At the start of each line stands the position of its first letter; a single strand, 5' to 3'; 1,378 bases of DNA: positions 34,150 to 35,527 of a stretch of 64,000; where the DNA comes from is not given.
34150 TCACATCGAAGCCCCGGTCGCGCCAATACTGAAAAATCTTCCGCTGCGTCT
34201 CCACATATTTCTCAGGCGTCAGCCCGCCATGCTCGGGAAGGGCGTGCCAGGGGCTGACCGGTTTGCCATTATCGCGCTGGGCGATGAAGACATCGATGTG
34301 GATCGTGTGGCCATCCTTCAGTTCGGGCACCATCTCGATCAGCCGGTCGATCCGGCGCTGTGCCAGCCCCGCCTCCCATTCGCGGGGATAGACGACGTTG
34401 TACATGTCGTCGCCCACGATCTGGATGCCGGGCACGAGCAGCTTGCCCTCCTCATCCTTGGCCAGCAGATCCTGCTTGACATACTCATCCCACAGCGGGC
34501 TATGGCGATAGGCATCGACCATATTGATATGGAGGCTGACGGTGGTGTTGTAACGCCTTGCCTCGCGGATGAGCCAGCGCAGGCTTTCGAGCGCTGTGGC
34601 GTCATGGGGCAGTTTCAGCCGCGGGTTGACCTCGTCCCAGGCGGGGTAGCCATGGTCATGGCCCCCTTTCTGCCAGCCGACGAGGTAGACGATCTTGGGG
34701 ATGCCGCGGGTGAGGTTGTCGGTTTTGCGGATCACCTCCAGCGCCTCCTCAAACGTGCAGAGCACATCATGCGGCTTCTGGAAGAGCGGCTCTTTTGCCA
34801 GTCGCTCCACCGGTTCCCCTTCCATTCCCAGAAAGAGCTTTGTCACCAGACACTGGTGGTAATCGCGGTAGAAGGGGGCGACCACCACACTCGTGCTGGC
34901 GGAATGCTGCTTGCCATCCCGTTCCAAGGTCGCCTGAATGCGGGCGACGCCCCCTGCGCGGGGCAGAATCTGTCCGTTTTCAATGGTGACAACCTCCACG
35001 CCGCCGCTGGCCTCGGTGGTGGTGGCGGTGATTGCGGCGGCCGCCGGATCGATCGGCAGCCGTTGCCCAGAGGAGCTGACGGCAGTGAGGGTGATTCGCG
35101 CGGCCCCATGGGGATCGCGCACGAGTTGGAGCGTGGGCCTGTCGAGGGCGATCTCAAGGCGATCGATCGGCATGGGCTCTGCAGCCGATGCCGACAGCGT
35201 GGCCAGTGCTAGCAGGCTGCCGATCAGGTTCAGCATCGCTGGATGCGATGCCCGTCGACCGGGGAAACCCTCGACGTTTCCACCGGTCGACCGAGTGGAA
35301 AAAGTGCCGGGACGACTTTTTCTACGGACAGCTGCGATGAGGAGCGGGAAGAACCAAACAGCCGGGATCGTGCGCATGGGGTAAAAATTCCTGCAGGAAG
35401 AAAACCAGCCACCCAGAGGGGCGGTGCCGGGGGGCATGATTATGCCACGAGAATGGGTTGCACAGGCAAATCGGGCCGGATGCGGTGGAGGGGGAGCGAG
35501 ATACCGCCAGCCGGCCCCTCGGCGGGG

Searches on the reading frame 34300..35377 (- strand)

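Call 29: find_homologous_proteins(query=window:34300-35377:-)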
Query window:34300-35377:- (359 aa): 628 proteins with E <= 0.001 among 8000 candidates; the best 120 are listed.
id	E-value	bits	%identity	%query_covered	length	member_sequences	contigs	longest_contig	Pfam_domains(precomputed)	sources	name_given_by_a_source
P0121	1.8e-135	469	71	81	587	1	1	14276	PF12905.14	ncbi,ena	-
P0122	1.1e-134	467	67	85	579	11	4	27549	PF12905.14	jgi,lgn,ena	-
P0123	8.5e-134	464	63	89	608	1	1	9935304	PF12905.14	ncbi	ncbi:MAG: endo-alpha-N-acetylgalactosaminidase family protein [Verrucomicrobiia bacterium]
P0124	9.0e-134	464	65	89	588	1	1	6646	PF12905.14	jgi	jgi:hypothetical protein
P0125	2.0e-133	463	64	89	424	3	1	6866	PF12905.14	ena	-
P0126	3.2e-133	462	67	86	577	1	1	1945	PF12905.14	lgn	-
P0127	4.4e-133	462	64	89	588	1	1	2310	PF12905.14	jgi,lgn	jgi:hypothetical protein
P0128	4.4e-133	462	64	89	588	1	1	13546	PF12905.14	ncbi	-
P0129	4.4e-133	462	64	89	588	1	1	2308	PF12905.14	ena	-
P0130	4.4e-133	462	64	89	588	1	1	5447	PF12905.14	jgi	-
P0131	4.4e-133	462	64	89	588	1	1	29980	PF12905.14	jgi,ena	-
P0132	4.5e-133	462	64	89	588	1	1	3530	PF12905.14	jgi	-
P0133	4.5e-133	462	64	89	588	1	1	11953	PF12905.14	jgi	-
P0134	4.5e-133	462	64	89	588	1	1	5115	PF12905.14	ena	-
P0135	4.5e-133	462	64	89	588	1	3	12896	PF12905.14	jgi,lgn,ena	jgi:hypothetical protein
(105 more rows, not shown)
